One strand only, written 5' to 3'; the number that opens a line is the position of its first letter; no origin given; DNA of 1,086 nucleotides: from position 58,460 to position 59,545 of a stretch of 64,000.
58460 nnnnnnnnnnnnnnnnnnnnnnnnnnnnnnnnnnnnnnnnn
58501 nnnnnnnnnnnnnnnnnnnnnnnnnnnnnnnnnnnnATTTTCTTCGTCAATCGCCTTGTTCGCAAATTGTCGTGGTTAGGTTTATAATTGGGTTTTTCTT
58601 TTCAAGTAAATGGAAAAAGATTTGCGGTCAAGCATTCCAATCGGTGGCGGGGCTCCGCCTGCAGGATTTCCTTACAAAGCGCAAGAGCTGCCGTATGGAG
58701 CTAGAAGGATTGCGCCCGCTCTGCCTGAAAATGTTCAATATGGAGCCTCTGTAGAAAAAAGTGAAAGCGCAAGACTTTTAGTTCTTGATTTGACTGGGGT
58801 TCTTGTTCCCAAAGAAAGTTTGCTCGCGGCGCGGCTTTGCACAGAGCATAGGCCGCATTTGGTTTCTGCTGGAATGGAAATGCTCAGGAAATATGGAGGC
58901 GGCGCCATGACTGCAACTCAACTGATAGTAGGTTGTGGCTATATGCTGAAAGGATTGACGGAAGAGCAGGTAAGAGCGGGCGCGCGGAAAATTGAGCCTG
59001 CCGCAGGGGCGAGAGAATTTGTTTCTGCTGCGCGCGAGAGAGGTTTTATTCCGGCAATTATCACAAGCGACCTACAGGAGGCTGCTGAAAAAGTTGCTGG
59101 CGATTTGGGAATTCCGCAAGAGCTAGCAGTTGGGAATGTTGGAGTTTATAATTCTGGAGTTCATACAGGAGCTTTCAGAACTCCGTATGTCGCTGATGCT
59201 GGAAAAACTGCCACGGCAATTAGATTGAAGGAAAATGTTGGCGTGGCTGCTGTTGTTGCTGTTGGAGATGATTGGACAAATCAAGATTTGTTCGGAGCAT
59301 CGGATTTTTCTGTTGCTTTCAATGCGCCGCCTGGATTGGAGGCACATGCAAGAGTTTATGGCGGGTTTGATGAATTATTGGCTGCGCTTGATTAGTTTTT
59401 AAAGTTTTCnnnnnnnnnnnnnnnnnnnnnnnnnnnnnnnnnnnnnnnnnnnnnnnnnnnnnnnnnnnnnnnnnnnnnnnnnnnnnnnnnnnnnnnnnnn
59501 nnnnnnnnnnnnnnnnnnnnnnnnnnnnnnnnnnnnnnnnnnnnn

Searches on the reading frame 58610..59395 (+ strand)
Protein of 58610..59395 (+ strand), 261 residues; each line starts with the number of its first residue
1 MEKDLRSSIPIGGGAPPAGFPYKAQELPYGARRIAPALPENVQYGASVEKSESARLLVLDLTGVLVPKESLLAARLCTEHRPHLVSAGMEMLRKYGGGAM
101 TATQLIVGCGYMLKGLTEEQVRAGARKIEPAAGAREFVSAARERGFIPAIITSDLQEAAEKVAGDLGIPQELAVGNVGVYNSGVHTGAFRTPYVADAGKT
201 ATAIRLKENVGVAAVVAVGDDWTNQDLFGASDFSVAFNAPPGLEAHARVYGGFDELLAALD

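Call 10: find_encoding_contigs(protein=window:58610-59395:+, flank=10000, max_places=1)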
Protein window:58610-59395:+ (261 aa): 24 contigs read that carry it; 1 place shown.
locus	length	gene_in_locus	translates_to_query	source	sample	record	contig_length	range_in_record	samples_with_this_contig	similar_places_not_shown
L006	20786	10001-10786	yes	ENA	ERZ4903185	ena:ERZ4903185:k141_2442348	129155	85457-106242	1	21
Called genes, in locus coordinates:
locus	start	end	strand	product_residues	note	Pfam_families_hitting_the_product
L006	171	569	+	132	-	PF11969:DcpS_C, PF01230:HIT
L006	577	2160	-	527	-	PF06418:CTP_synth_N, PF00117:GATase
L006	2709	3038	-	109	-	PF04892:VanZ-LLP1 (weak)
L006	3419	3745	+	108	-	PF03874:RNA_pol_Rpb4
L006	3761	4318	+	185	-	PF04919:DUF655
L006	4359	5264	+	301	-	-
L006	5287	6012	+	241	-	PF00398:RrnaAD, PF13649:Methyltransf_25 (weak)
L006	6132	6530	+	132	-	PF01035:DNA_binding_1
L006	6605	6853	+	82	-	-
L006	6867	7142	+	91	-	-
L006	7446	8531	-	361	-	PF02005:TRM, PF02475:TRM5-TYW2_MTfase (weak)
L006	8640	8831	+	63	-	-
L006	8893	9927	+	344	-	PF00348:polyprenyl_synt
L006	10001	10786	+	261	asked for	PF00702:Hydrolase, PF12710:HAD (weak)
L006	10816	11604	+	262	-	PF00696:AA_kinase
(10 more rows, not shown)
